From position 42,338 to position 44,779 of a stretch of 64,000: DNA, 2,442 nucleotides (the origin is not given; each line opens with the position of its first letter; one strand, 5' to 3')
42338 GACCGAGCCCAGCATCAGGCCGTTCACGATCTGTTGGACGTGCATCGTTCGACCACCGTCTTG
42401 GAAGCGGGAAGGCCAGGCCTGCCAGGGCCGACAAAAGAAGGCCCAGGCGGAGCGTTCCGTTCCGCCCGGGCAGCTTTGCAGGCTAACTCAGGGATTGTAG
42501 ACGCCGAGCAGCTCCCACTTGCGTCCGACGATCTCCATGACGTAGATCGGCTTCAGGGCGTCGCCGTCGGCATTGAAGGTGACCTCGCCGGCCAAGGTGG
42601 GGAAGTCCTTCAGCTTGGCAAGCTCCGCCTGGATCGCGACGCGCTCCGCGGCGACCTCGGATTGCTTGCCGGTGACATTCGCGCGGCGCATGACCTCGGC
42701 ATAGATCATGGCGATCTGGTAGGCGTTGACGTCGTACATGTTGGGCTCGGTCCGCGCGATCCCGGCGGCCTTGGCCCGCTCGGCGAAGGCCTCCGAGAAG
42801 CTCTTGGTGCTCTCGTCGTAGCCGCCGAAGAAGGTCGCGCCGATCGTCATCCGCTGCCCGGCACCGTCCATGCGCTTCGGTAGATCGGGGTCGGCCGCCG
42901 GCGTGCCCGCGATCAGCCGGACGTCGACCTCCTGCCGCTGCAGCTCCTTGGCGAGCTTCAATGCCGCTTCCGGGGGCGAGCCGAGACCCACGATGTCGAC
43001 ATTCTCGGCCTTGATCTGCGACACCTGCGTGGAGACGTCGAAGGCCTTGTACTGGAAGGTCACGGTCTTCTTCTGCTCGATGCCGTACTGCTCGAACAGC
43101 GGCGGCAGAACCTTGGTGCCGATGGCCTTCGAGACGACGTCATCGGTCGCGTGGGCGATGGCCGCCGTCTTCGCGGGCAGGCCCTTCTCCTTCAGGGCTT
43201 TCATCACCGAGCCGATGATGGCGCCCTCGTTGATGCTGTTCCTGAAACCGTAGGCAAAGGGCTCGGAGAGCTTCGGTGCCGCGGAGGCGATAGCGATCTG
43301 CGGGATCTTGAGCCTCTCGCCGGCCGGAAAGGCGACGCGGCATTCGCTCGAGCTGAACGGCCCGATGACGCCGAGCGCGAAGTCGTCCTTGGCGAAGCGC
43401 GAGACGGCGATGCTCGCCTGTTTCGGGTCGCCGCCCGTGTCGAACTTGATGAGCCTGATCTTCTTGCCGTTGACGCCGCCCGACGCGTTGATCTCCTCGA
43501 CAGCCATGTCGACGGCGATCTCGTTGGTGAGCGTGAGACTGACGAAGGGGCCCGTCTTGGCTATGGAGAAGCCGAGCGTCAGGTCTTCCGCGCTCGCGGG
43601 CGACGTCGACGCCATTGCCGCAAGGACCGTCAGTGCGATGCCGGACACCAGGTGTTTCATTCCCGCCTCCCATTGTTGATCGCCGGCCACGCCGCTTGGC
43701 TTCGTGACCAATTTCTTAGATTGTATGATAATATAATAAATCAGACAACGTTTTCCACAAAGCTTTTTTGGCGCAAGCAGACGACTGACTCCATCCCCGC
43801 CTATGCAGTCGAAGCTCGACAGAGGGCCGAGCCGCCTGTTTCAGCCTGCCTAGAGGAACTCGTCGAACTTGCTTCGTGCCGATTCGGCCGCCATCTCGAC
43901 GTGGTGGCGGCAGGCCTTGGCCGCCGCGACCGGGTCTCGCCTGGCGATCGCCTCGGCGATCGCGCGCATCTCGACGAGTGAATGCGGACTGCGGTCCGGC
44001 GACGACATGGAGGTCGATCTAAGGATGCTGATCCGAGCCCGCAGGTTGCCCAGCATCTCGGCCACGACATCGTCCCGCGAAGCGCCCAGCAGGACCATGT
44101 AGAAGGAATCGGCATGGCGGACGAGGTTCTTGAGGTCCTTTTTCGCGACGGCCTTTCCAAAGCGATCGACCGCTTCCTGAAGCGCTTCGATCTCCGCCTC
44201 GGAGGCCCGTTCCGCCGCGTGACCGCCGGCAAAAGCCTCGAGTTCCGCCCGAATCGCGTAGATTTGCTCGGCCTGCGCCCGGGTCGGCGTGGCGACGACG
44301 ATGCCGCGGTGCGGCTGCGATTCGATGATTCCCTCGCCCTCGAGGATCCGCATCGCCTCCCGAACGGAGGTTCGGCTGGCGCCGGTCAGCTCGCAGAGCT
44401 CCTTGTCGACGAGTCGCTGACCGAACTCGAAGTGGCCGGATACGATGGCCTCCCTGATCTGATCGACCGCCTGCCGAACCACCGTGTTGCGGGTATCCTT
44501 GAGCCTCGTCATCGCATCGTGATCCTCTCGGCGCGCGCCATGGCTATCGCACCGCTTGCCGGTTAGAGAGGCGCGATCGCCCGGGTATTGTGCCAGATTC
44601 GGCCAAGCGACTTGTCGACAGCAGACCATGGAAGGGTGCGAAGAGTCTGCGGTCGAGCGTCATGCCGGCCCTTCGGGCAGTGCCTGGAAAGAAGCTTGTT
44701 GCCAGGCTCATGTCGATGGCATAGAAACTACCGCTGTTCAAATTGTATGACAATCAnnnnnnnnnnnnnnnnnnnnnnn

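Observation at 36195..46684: Ten-gene catabolic island tied together by a thrice-repeated GntR-type operator, wedged between the che operon and ctrA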

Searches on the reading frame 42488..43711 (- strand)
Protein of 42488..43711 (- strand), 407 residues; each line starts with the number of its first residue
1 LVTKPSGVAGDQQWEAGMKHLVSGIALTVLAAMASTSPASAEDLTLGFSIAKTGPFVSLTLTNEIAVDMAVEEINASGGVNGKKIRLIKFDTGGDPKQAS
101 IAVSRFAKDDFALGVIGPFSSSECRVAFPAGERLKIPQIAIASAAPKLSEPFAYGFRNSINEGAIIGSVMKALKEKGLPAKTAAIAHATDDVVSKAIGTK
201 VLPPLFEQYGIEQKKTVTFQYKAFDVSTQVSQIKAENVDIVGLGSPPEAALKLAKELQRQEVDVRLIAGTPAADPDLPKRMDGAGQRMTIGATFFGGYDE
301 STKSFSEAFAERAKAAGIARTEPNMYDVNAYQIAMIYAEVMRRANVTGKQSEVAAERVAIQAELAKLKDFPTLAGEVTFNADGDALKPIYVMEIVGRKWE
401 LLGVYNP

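Call 4: search_protein_families(library=pfam, proteins=[window:42488-43711:-])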
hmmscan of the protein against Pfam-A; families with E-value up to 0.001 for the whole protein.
window:42488-43711:- (407 aa): 3 families
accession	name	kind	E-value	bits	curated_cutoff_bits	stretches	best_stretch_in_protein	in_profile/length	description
PF13458.12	Peripla_BP_6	-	1.8e-45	156.6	31.7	1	45-395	3-339/343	Periplasmic binding protein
PF01094.35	ANF_receptor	-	6.1e-19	68.7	25.4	1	64-391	3-346/353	Receptor family ligand binding region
PF13433.12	Peripla_BP_5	-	4.4e-08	33.1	27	1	52-129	9-86/363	Periplasmic binding protein domain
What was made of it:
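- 42488..43660 (-): Periplasmic substrate-binding protein (390 aa), first gene of the transporter operon. Pfam Peripla_BP_6, E 1.8e-45 (call 4).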

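Call 12: search_protein_families(library=ncbifam, proteins=[window:42488-43711:-], max_evalue=0.00001)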
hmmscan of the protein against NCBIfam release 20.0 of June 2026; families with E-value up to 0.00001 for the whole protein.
window:42488-43711:- (407 aa): 3 families
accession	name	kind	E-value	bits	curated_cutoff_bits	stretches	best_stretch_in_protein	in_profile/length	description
NF011933.0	PRK15404.1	subfamily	6.8e-17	61.6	477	1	27-384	10-349/370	high-affinity branched-chain amino acid ABC transporter substrate-binding protein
TIGR03669.1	urea_ABC_arch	equivalog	4.3e-08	32.5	494.8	1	49-129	6-86/375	urea ABC transporter substrate-binding protein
TIGR03407.1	urea_ABC_UrtA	exception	3.1e-06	26.3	492.75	1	65-129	22-86/361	urea ABC transporter substrate-binding protein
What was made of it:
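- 42488..43660 (-): It scores 61.6 against the 477-bit cut-off of the LivJ/K-type model (call 12).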

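Call 67: search_solved_structures(query=window:42488-43660:-, max_evalue=1e-10)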
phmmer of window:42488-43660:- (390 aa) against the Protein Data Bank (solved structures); distinct sequences matched with E-value up to 1e-10: 7.
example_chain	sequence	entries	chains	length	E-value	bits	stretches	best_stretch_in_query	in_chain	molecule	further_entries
4obb_A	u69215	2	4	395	2.7e-17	66.4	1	21-378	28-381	Amino acid/amide ABC transporter substrate-binding protein, HAAT family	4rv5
4nqr_A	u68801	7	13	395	3.5e-17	66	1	21-378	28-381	Amino acid/amide ABC transporter substrate-binding protein, HAAT family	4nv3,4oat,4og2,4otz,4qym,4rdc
4q6w_A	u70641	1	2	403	1.3e-13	54.2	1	10-338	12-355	Putative leu/ile/val-binding protein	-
3ip5_A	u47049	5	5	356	3.1e-13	53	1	29-375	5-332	ABC transporter, substrate binding protein (Amino acid)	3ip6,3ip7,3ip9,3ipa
4gnr_A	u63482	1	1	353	1.4e-12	50.9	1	26-387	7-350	ABC transporter substrate-binding protein-branched chain amino acid transport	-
3ipc_A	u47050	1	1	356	3.3e-12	49.7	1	29-375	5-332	ABC transporter, substrate binding protein (Amino acid)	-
4mpt_A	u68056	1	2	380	3.7e-12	49.5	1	23-338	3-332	Putative leu/ile/val-binding protein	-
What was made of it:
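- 42488..43660 (-): Solved amino-acid binding proteins are only distant relatives, E 1e-17 (call 67).
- On Branched-chain amino acid (LivJHMGF) importer: Best solved relatives are at E 1e-17 (call 67).
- Tried and rejected: Solved relatives of the binding protein are too distant to suggest a ligand (call 67).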

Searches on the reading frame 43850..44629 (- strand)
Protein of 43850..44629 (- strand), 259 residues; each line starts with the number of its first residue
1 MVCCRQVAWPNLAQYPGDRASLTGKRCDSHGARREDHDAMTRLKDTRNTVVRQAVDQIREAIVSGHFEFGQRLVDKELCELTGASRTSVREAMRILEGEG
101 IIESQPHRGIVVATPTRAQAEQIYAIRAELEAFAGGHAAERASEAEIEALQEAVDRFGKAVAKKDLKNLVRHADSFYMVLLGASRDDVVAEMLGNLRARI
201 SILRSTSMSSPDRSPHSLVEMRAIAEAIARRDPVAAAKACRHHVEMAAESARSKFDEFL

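Call 4: search_protein_families(library=pfam, proteins=[window:43850-44629:-])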
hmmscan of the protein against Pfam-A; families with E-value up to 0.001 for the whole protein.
window:43850-44629:- (259 aa): 3 families
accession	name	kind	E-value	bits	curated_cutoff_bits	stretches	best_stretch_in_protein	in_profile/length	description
PF07729.17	FCD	-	3.2e-25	89.4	24.3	1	122-245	1-124/125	FCD domain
PF00392.27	GntR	-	1.5e-15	57.1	27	1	52-112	3-64/64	Bacterial regulatory proteins, gntR family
PF13545.12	HTH_Crp_2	-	0.00055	20.3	27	0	75-113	25-62/70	Crp-like helix-turn-helix domain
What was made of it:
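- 43850..44512 (-): GntR/FCD (FadR-subfamily) regulator, 220 aa; the proposed repressor. Pfam GntR 1.5e-15 and FCD 3.2e-25 (call 4).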

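Call 12: search_protein_families(library=ncbifam, proteins=[window:43850-44629:-], max_evalue=0.00001)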
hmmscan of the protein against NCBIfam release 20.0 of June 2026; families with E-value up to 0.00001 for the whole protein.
window:43850-44629:- (259 aa): 12 families
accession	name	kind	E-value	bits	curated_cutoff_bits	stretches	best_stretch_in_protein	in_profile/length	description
TIGR03338.1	phnR_burk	equivalog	1.3e-27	96.9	271.5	1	48-247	13-209/212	phosphonate utilization associated transcriptional regulator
NF008504.0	PRK11414.1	equivalog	9.5e-13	48.4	225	1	53-200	15-162/221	GntR family transcriptional regulator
NF003011.0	PRK03837.1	subfamily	1.5e-12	47.6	260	1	121-250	105-232/241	transcriptional regulator NanR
TIGR02018.2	his_ut_repres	equivalog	8.2e-11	41.7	220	1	55-172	5-124/226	histidine utilization transcriptional repressor HutC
NF007442.0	PRK09990.1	equivalog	9.2e-11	41.6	301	1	43-252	4-236/256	transcriptional regulator GlcC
NF007741.0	PRK10421.1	equivalog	2.6e-10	40.1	311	1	51-117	9-76/262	transcriptional regulator LldR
NF052282.1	PLP_TF_PdxR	equivalog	8.5e-09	35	320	1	51-129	3-77/448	MocR-like pyridoxine biosynthesis transcription factor PdxR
NF052290.2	MocR_like_YczR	exception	2.7e-08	33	487.4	1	44-165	14-137/458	MocR-like transcription factor YczR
NF007001.0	PRK09464.1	equivalog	6e-08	32.6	330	0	54-109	15-71/254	pyruvate dehydrogenase complex transcriptional repressor PdhR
NF008571.0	PRK11523.1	equivalog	4.7e-06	26.2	396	0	51-116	10-76/258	transcriptional regulator ExuR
NF007588.0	PRK10225.1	equivalog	5.4e-06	25.9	442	0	55-116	15-77/257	Uxu operon transcriptional regulator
NF052441.1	TransRegRv0792c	equivalog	6.8e-06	25.5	400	1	42-119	9-87/260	Rv0792c family HTH-type transcriptional regulator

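Call 21: find_related_loci(query=window:43850-44629:-, collection=genome_contigs, flank=10000)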
Query window:43850-44629:- (259 aa) in genome_contigs; peptide patterns used: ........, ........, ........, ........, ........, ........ (x = any residue, [..] = any of these).
220 stretches matched a pattern; 3 encode a relative of the query (tblastn E <= 1e-3); 3 distinct loci.
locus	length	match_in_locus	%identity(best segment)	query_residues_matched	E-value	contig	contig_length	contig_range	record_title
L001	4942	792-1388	42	52-251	2e-37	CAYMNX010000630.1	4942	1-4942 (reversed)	MAG TPA_asm: uncultured Rhizobiaceae bacterium isolate binchicken_co84_120 genome assembly, contig: k141_2180404, whole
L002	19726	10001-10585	26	58-252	5e-21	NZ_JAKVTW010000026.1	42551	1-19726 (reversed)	Vreelandella neptunia strain HM116 26, whole genome shotgun sequence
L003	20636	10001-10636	27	41-247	9e-9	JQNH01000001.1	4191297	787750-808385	Rhizobiales bacterium YIM 77505 EI58DRAFT_unitig_0_quiver_dupTrim_9670.1_C, whole genome shotgun sequence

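Call 68: search_solved_structures(query=window:43850-44512:-, max_evalue=1e-8)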
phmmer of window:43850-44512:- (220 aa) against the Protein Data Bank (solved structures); distinct sequences matched with E-value up to 1e-8: 6.
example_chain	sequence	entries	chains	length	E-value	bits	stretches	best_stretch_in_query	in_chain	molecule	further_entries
7xp0_A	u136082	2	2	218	9e-19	71.2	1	15-209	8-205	Probable transcriptional regulator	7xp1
7u5q_A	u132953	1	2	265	5.5e-11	45.8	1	10-207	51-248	Transcriptional regulator, GntR family protein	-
4p9f_A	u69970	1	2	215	1e-10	45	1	14-161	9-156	HTH-type transcriptional regulator mcbR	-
2hs5_A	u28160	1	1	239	1.3e-10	44.6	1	15-159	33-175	putative transcriptional regulator GntR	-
3c7j_A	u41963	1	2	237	1.2e-09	41.5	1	17-95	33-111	Transcriptional regulator, GntR family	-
3ihu_A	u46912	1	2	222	1.2e-09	41.5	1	22-206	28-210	Transcriptional regulator, GntR family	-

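Call 79: find_homologous_proteins(query=window:43850-44512:-, max_evalue=1e-25)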
Query window:43850-44512:- (220 aa): 64 proteins with E <= 1e-25 among 3139 candidates.
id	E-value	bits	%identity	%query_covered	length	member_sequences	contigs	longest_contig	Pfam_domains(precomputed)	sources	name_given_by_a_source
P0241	1.4e-128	444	98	100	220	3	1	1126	PF07729.18,PF00392.28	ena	-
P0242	3.2e-115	400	87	100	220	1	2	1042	PF07729.18,PF00392.28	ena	-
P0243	8.2e-57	210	54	96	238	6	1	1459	PF07729.18,PF00392.28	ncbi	-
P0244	6.3e-55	204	52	98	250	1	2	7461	PF07729.18,PF00392.28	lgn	-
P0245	2.3e-52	196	51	92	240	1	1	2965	PF07729.18,PF00392.28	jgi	jgi:DNA-binding GntR family transcriptional regulator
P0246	2.0e-49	186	48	95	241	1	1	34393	PF07729.18,PF00392.28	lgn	-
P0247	3.0e-47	179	48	95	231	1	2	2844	PF07729.18,PF00392.28,PF22560.3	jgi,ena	jgi:GntR family transcriptional regulator, trigonelline degradation regulator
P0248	5.0e-47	178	48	95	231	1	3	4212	PF07729.18,PF00392.28,PF22560.3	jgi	jgi:DNA-binding GntR family transcriptional regulator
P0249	5.2e-47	178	48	95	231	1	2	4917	PF07729.18,PF00392.28,PF22560.3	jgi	jgi:DNA-binding GntR family transcriptional regulator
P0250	1.8e-46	176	48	95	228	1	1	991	PF07729.18,PF00392.28,PF22560.3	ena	-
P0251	1.9e-46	176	47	95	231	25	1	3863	PF07729.18,PF00392.28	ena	-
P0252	6.7e-46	174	45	99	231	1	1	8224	PF07729.18,PF00392.28,PF22560.3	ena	-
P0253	8.5e-46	174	49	89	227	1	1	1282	PF07729.18,PF00392.28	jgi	jgi:DNA-binding GntR family transcriptional regulator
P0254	3.5e-45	172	49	89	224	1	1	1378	PF07729.18,PF00392.28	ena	-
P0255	3.8e-45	172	48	89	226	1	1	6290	PF07729.18,PF00392.28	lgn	-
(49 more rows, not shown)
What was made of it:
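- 43850..44512 (-): It is 48% identical to proteins that JGI labels trigonelline degradation regulator (call 79).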

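Call 80: find_encoding_contigs(protein=P0242, flank=10000, max_places=4)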
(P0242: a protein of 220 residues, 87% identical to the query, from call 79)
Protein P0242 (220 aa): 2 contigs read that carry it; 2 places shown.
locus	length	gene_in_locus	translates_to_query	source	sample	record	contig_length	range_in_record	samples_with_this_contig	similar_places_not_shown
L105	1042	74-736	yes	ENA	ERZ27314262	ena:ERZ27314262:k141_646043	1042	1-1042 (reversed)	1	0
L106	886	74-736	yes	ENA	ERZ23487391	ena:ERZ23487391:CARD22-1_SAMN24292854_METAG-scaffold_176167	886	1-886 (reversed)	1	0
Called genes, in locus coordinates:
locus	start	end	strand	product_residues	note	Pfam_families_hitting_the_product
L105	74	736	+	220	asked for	PF00392:GntR, PF07729:FCD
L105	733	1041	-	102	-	?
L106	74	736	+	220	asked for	PF00392:GntR, PF07729:FCD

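Call 81: find_encoding_contigs(protein=P0244, flank=10000, max_places=3)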
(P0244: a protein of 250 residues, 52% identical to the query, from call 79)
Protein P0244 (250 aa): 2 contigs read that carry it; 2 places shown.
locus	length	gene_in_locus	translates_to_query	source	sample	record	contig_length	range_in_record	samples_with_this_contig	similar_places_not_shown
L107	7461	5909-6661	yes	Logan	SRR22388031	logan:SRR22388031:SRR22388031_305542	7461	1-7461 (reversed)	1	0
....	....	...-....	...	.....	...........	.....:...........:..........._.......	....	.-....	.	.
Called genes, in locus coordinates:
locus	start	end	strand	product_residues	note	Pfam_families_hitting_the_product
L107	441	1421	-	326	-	PF03401:TctC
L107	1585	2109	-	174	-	PF06684:AA_synth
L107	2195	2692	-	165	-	PF00866:Ring_hydroxyl_B (faint)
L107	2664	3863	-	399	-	PF00355:Rieske, PF00848:Ring_hydroxyl_A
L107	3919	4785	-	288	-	-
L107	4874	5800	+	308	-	PF00135:COesterase, PF20434:BD-FAE, PF07859:Abhydrolase_3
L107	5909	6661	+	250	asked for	PF00392:GntR, PF07729:FCD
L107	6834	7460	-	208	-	?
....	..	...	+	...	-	-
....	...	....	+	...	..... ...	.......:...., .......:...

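Call 82: find_encoding_contigs(protein=P0246, flank=10000, max_places=2)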
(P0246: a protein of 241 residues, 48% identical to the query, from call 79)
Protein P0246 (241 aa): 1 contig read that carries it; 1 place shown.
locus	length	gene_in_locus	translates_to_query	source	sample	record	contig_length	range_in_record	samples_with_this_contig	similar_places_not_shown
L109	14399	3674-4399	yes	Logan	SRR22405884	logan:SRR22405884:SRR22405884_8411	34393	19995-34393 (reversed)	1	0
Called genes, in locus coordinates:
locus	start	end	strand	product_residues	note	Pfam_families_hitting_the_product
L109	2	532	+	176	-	?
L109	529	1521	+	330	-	PF00005:ABC_tran, PF08352:oligo_HPY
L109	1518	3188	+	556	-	PF00496:SBP_bac_5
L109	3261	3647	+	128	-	PF02627:CMD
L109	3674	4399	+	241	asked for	PF00392:GntR, PF07729:FCD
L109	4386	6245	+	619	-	-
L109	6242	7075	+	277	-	-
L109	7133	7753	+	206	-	-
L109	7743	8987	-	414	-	PF07992:Pyr_redox_2, PF00070:Pyr_redox, PF14759:Reductase_C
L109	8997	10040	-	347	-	PF00355:Rieske, PF19298:KshA_C (faint), PF19112:VanA_C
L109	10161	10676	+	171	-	PF22381:Staph_reg_Sar_Rot (weak), PF01047:MarR, PF12802:MarR_2 (weak)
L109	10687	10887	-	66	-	-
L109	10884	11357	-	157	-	PF01575:MaoC_dehydratas, PF13452:FAS1_DH_region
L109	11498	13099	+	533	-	PF00501:AMP-binding, PF13193:AMP-binding_C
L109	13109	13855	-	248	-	PF00440:TetR_N, PF08359:TetR_C_4 (weak), PF17932:TetR_C_24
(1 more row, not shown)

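Call 85: find_encoding_contigs(protein=P0249, flank=10000, max_places=3)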
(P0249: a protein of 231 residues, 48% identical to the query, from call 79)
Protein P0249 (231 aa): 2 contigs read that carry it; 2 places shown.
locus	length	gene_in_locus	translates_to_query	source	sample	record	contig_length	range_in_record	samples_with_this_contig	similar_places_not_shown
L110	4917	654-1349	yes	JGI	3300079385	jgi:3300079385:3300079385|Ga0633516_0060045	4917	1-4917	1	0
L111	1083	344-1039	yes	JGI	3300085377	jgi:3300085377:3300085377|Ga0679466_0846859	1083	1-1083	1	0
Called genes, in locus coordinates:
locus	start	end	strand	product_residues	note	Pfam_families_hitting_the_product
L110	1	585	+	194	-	?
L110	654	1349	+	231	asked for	PF22560:GMT-wHTH (faint), PF00392:GntR, PF07729:FCD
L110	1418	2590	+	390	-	PF00296:Bac_luciferase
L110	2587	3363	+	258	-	PF00561:Abhydrolase_1, PF12146:Hydrolase_4, PF12697:Abhydrolase_6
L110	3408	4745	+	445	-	PF00501:AMP-binding (weak), PF14535:AMP-binding_C_2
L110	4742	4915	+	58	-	?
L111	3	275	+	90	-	?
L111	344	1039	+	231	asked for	PF22560:GMT-wHTH (faint), PF00392:GntR, PF07729:FCD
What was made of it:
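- On Trigonelline (tgn) cluster: They are seen in the tgn-like locus L110 (call 85).
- Closest known: Trigonelline. Different: The oxygenase there is luciferase-like and the hydrolase is an alpha/beta-fold enzyme (as seen in the tgn-like locus L110, call 85).
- The GntR is 48% identical to proteins labelled trigonelline degradation regulator, one of which lies beside luciferase-type monooxygenase and hydrolase genes (calls 79, 85).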
